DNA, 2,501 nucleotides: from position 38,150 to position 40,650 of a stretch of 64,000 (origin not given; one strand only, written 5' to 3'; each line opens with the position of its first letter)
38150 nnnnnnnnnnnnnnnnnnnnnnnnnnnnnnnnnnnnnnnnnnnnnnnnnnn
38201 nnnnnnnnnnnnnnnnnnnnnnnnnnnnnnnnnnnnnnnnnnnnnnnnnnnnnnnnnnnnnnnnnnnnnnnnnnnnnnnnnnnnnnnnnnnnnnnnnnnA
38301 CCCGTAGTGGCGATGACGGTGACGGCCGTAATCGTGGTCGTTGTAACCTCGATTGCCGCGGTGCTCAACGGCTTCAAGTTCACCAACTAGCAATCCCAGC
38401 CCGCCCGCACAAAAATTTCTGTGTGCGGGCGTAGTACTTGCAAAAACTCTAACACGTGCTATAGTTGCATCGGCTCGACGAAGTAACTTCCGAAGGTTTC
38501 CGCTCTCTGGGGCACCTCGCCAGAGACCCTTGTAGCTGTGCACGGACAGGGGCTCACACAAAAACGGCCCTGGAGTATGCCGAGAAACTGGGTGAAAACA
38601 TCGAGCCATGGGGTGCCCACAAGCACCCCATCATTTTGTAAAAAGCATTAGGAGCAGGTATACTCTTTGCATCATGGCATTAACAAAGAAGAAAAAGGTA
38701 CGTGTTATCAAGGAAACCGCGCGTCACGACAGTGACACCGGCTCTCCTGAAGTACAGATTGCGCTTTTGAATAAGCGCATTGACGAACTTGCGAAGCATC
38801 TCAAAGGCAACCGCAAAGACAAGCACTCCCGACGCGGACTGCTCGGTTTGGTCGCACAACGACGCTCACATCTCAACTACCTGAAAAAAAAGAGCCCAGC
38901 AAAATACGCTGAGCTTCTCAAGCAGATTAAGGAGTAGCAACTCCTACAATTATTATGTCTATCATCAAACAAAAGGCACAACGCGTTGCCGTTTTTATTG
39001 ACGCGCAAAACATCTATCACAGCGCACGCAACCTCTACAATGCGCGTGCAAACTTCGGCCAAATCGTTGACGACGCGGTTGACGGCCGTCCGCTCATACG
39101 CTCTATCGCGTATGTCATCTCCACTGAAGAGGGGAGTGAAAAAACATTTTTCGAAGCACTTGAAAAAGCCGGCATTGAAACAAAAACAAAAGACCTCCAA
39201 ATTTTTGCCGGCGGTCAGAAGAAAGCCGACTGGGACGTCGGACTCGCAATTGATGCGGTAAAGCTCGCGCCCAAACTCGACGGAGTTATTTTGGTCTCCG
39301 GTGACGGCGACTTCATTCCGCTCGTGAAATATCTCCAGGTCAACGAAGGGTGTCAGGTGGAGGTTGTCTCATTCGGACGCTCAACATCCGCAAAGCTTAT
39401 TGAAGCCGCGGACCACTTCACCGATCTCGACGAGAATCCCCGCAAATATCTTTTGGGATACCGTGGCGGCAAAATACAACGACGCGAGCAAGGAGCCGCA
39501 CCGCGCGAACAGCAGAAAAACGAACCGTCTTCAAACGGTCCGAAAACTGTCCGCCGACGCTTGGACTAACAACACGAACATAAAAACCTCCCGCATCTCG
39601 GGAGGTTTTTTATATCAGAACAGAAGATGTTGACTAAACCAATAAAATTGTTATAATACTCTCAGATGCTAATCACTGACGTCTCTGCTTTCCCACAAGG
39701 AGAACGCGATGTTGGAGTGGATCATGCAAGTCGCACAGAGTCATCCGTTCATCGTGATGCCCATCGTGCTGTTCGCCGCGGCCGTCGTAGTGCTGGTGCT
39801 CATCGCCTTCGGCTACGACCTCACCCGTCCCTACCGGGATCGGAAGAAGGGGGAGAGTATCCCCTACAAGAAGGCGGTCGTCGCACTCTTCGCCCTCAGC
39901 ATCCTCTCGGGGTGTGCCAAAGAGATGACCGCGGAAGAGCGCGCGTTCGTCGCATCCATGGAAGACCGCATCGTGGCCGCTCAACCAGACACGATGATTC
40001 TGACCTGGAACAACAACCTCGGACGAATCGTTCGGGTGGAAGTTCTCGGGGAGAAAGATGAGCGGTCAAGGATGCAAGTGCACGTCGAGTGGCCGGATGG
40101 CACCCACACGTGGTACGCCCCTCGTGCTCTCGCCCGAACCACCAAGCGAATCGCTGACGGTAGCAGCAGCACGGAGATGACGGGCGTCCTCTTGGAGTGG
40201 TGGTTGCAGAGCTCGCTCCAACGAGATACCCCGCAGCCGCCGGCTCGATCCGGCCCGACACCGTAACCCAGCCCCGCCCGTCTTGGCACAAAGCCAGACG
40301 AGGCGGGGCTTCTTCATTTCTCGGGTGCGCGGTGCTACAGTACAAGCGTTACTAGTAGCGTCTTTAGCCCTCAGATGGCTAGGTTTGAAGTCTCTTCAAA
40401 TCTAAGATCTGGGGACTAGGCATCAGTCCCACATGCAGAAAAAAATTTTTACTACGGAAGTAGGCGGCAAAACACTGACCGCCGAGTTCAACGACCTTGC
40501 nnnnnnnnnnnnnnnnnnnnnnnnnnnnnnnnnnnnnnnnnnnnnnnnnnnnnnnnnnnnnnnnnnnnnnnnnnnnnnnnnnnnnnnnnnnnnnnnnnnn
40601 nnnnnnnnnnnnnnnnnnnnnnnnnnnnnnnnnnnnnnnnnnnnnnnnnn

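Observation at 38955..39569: NYN/LabA-type predicted RNase inserted between rpsO and pnp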

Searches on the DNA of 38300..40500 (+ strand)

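Call 23: search_rna_families(source=window, start=38300, end=40500, threshold=evalue, max_evalue=5)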
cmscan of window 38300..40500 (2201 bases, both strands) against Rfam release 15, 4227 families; matches with E-value up to 5: 4.
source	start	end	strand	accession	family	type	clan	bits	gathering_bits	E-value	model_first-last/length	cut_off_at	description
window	39578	39658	-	RF01859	Phe_leader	Cis-reg; leader;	-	27.7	55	0.066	1-125/125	no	Phenylalanine leader peptide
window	39534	39615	+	RF01859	Phe_leader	Cis-reg; leader;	-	25.5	55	0.21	1-125/125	no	Phenylalanine leader peptide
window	39988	40227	+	RF02113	DLG2-AS1_2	Gene; lncRNA;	-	19.3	70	0.091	1-215/215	no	DLG2 antisense RNA 1 conserved region 2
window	39582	39660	-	RF00624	P9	Gene;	-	18.3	43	0.77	1-74/74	no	Pseudomonas sRNA P9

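Call 56: build_rna_model(alignment_id=A3, structure=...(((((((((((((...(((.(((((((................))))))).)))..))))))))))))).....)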
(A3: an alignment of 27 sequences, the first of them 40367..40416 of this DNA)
Model R1 built from alignment A3 (27 sequences, 77 columns); structure: as given.
model positions 60; base pairs 23; branch points 0; effective number of sequences 27; information 0.901 bits per position. Calibrated on 0.2 Mb of random sequence (short: E-values are rough).
structure used (alignment columns):
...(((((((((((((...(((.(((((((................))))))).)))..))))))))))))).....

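Call 58: search_with_rna_model(model_id=R1, sources=[window, L001, L002, L003, L004, L005, L006, L007, L008, L009, L010, L011, L012, L013, L014, L015, L016, L017, L018, L019, L020, L021, L022, L023, L024, L025, L026, L027, L028, L029, L030, L031, L032, L033, L034, L035, L036, L037, L038, L039, L040, L041, L042, L043, L044, L045, L046, L047, L048, L049, L050, L051, L052, L053, L054, L055, L056, L057, L058, L059, L060, L061, L062, L063, L064, L065, L066, L067, L068, L069, L070, L071, L072, L073, L074, L075, L076, L077, L078, L079, L080], max_evalue=0.1, make_alignment=true)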
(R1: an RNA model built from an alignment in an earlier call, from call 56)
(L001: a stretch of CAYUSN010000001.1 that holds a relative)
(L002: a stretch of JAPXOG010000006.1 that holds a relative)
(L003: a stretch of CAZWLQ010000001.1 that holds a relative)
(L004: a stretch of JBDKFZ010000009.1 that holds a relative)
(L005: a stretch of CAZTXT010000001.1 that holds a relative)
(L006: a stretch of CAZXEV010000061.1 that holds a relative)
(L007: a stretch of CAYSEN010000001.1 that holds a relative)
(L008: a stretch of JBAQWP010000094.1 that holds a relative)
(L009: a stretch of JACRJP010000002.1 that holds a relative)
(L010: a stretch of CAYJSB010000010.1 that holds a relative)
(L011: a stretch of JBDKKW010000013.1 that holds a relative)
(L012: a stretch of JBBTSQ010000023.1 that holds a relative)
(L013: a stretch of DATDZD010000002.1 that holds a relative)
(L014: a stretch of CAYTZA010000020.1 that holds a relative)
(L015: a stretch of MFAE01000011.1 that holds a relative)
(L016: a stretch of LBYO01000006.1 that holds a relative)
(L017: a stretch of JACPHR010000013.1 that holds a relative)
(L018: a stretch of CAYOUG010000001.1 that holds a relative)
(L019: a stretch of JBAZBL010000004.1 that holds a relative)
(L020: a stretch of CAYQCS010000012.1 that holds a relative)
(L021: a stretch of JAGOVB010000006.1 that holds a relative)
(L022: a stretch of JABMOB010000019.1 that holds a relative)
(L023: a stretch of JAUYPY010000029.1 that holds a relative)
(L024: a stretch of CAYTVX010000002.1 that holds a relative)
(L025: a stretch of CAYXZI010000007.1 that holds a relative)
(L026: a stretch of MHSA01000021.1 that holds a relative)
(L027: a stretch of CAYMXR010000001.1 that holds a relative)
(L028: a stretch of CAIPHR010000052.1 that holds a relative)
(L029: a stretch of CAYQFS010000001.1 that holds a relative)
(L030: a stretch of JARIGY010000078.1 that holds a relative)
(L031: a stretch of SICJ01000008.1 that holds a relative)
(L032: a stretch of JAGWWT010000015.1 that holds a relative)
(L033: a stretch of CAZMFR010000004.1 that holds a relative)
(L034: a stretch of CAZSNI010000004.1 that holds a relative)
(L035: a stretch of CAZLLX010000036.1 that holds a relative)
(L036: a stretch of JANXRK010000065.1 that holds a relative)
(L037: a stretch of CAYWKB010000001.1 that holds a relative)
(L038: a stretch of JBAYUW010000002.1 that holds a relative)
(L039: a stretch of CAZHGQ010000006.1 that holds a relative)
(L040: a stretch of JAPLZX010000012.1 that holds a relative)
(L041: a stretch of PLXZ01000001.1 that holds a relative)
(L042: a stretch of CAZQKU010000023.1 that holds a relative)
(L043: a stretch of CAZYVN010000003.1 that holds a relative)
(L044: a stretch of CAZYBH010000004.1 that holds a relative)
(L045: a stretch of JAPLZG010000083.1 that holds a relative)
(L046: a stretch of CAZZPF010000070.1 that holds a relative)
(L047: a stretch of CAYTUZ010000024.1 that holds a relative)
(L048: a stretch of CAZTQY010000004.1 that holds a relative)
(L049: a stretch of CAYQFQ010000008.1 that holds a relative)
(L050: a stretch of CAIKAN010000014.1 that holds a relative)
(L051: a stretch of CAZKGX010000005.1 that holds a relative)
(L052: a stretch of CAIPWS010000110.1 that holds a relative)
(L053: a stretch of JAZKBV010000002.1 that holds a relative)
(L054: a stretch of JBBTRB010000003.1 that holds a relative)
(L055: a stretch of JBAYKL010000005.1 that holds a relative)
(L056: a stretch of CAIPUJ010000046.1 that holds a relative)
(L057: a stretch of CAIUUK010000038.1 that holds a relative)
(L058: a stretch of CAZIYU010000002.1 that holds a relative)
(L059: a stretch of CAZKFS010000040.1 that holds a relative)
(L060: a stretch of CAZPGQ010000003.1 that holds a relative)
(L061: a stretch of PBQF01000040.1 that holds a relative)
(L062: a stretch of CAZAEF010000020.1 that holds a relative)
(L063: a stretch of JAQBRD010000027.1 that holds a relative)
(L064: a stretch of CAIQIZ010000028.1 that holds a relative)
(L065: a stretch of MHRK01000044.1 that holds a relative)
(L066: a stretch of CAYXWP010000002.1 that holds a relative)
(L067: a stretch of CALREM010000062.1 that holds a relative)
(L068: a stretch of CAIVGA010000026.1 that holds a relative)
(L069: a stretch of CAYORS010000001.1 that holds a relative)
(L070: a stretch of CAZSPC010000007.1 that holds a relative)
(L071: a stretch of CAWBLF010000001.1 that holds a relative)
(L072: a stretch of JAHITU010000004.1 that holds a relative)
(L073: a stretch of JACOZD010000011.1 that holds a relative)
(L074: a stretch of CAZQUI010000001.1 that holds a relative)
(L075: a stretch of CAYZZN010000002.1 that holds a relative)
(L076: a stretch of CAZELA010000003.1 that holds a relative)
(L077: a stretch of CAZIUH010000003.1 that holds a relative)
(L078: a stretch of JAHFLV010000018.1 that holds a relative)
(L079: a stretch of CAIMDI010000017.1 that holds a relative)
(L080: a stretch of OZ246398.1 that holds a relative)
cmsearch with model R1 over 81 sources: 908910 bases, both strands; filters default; matches with E-value up to 0.1: 42.
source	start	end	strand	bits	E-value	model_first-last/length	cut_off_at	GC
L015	2955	3014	+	67.4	2.3e-14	1-60/60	no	0.28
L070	4138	4196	+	66.4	4.2e-14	1-60/60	no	0.27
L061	5684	5740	+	64.5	1.3e-13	1-60/60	no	0.4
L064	6632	6692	+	63.7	2.1e-13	1-60/60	no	0.38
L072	7310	7368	+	63.4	2.6e-13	1-60/60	no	0.31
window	40363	40420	+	59.7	2.6e-12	1-60/60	no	0.45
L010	4511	4571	+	59.2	3.3e-12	1-60/60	no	0.51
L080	6639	6696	+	58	7.3e-12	1-60/60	no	0.36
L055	7256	7315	+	57.1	1.3e-11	1-60/60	no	0.4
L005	7025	7085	+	56.2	2.2e-11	1-60/60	no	0.44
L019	6599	6682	+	52.7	1.9e-10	1-60/60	no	0.38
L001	7159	7215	+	52.4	2.2e-10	1-60/60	no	0.44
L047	5181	5247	+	52.1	2.7e-10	1-60/60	no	0.51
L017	7714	7784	+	51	5.3e-10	1-60/60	no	0.48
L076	10181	10247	+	50.8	6.2e-10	1-60/60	no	0.52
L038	7175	7234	+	50.7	6.6e-10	1-60/60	no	0.45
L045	7920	7979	+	50.1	9.6e-10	1-60/60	no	0.37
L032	7807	7884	+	49.1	1.7e-09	1-60/60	no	0.55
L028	5212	5297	+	48.8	2e-09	1-60/60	no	0.41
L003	8597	8653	+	47.7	4.1e-09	1-60/60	no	0.46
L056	3709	3768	+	42.4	1.1e-07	1-60/60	no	0.35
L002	7028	7086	+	41.6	1.7e-07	1-60/60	no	0.51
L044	6589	6656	+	39.7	5.6e-07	1-60/60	no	0.35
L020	5299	5380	+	34.1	1.8e-05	1-60/60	no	0.33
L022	5932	6034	+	33.9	2.1e-05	1-60/60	no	0.43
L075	8037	8128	+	32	6.5e-05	1-60/60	no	0.55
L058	6945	7006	+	30.1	0.00021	1-60/60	no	0.4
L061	5684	5740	-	29.9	0.00024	1-60/60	no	0.4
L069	8333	8403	+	29.4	0.00032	1-60/60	no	0.38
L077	9628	9717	+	28.4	0.00061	1-60/60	no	0.4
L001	7159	7215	-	27.6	0.00096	1-60/60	no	0.44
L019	6599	6682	-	27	0.0014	1-60/60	no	0.38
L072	7310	7368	-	27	0.0014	1-60/60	no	0.31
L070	4138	4196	-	26.7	0.0017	1-60/60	no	0.27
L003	8597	8653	-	26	0.0026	1-60/60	no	0.46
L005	7025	7085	-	25.9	0.0028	1-60/60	no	0.44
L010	4511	4571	-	25.4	0.0038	1-60/60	no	0.51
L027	7513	7600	+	23.7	0.011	1-60/60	no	0.39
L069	8333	8403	-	23.6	0.012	1-60/60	no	0.38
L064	6632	6692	-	23.5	0.012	1-60/60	no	0.38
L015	2955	3014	-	22.3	0.026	1-60/60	no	0.28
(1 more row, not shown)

Alignment A4: 42 matches aligned to the model, 130 columns, each read 5' to 3' on its own strand. Consensus structure (alignment columns), stored with it:
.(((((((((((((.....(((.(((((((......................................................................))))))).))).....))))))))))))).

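Call 59: search_with_rna_model(model_id=R1, sources=[L081, L082, L083, L084, L085, L086, L087, L088, L089, L090, L091, L092, L093, L094, L095, L096, L097, L098, L099, L100, L101, L102, L103, L104, L105, L106, L107, L108, L109, L110, L111, L112, L113, L114, L115, L116, L117, L118, L119, L120, L121, L122, L123, L124, L125, L126, L127, L128, L129, L130, L131, L132, L133, L134, L135, L136, L137, L138, L139, L140, L141, L142, L143, L144, L145, L146, L147, L148, L149, L150, L151, L152, L153, L154, L155, L156, L157, L158, L159, L160], max_evalue=0.1, make_alignment=true)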
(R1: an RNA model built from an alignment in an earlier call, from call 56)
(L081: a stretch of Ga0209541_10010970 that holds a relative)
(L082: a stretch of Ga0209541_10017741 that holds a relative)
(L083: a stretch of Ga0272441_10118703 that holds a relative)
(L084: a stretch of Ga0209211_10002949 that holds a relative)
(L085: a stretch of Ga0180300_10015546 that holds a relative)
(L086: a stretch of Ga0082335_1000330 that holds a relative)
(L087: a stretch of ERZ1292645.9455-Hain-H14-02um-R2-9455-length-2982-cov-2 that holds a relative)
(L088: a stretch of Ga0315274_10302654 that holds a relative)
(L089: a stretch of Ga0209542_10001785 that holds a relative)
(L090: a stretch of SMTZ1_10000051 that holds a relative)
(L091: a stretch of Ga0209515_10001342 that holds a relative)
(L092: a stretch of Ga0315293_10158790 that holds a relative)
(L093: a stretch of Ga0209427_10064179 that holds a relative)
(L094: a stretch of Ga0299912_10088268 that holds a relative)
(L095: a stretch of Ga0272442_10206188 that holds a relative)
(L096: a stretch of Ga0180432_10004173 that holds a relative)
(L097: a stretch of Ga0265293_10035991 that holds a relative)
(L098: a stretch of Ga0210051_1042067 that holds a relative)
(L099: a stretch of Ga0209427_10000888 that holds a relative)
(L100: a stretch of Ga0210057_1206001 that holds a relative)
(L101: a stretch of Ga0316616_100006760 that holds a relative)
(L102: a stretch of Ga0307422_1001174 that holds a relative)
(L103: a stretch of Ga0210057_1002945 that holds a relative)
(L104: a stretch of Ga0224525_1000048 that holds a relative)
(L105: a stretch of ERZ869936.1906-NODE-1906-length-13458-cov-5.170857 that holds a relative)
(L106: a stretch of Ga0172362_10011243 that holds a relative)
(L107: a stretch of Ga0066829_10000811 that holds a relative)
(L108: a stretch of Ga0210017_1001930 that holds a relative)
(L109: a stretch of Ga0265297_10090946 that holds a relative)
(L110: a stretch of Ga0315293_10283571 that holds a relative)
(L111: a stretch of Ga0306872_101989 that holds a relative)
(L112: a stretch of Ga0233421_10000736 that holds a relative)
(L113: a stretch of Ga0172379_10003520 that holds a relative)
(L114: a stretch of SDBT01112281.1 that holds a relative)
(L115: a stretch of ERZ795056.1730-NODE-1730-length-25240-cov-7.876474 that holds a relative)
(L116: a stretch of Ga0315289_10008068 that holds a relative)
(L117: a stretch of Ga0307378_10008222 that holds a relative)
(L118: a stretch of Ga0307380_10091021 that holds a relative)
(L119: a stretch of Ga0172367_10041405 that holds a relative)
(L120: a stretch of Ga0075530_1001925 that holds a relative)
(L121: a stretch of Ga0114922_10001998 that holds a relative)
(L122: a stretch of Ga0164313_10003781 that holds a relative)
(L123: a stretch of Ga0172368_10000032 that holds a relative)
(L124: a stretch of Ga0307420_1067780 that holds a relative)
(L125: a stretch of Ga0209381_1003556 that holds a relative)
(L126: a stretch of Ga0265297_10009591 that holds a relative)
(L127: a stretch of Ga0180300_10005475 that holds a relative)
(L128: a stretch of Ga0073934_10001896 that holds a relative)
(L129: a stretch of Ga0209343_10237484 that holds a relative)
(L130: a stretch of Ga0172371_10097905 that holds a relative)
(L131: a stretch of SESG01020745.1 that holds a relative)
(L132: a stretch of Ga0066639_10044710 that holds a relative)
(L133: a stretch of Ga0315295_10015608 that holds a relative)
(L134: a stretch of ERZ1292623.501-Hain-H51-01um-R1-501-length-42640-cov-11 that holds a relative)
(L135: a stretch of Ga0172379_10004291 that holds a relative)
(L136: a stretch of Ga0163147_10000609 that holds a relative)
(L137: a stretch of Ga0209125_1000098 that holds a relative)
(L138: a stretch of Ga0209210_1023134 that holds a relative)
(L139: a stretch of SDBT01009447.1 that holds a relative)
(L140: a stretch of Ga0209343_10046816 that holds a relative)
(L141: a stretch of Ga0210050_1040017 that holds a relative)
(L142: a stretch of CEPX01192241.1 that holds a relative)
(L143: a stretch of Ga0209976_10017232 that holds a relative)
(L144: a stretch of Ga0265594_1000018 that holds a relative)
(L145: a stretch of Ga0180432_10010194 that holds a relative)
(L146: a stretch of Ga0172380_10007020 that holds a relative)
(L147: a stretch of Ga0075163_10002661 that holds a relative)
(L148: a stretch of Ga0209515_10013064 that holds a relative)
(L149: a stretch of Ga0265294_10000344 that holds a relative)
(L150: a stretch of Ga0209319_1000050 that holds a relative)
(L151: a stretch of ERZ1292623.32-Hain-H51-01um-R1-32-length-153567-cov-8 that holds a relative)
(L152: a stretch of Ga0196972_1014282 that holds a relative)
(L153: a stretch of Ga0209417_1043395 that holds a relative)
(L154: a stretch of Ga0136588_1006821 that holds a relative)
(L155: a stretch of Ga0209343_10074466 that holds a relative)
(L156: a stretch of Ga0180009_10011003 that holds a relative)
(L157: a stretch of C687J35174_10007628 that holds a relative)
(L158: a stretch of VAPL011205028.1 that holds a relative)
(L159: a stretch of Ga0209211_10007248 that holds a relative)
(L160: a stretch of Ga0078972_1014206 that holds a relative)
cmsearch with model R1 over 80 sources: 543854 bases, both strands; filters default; matches with E-value up to 0.1: 27.
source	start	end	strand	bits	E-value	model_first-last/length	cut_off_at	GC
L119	3409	3467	+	62.3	3e-13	1-60/60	no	0.39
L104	5560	5618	+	60.9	7.1e-13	1-60/60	no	0.34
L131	5553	5610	+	60.8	7.7e-13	1-60/60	no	0.34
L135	1155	1213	+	57.3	6.8e-12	1-60/60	no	0.37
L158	6074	6136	+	56.9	8.7e-12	1-60/60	no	0.29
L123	5566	5625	+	56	1.5e-11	1-60/60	no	0.42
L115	5532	5618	+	54.6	3.6e-11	1-60/60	no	0.43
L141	759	820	+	54.4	3.9e-11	1-60/60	no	0.5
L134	9241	9295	+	54.3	4.1e-11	1-60/60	no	0.38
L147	5642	5703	+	53.4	7.5e-11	1-60/60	no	0.45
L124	657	718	+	52.3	1.5e-10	1-60/60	no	0.44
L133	663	717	+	51.8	1.9e-10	1-60/60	no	0.47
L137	5573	5631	+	51.7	2.1e-10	1-60/60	no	0.39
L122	5605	5666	+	51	3.2e-10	1-60/60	no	0.48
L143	2682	2745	+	50.6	4.2e-10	1-60/60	no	0.38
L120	1376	1436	+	49.5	7.9e-10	1-60/60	no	0.34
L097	2552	2641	+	47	3.7e-09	1-60/60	no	0.39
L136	5656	5709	+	40.7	1.9e-07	1-60/60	no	0.44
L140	3793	3855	+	36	3.4e-06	1-60/60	no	0.43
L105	3523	3592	+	27.5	0.00061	1-60/60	no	0.44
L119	3409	3467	-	26.3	0.0013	1-60/60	no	0.39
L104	5560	5618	-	25.9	0.0017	1-60/60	no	0.34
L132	1136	1215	+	25.5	0.0022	1-60/60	no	0.4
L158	6074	6136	-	24.6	0.0037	1-60/60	no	0.29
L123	5566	5625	-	24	0.0054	1-60/60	no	0.42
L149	5582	5649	+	23.8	0.0062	1-60/60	no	0.34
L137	5573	5631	-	22.5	0.013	1-60/60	no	0.39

Alignment A5: 27 matches aligned to the model, 108 columns, each read 5' to 3' on its own strand. Consensus structure (alignment columns), stored with it:
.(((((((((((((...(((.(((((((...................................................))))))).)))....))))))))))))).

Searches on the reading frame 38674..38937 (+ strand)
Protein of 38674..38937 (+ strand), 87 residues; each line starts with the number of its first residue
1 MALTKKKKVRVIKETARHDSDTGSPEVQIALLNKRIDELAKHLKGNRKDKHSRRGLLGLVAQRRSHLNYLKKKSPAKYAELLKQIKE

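Call 3: search_protein_families(library=pfam, proteins=[window:38674-38937:+], max_evalue=0.01)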
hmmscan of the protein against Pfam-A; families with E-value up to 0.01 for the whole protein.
window:38674-38937:+ (87 aa): 1 family
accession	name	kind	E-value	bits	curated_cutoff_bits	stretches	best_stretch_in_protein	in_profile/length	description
PF00312.27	Ribosomal_S15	-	1.1e-29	102.8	31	1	8-85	1-78/81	Ribosomal protein S15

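Call 4: search_protein_families(library=ncbifam, proteins=[window:38674-38937:+], max_evalue=0.01)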
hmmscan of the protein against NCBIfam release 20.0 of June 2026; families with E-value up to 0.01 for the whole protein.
window:38674-38937:+ (87 aa): 2 families
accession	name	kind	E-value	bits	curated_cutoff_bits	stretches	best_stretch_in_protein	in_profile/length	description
TIGR00952.1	S15_bact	equivalog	2.5e-29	101.4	63.65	1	4-85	1-82/86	30S ribosomal protein S15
NF006331.0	PRK08561.1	equivalog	7.5e-05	22.5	154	1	7-73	69-132/152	30S ribosomal protein S15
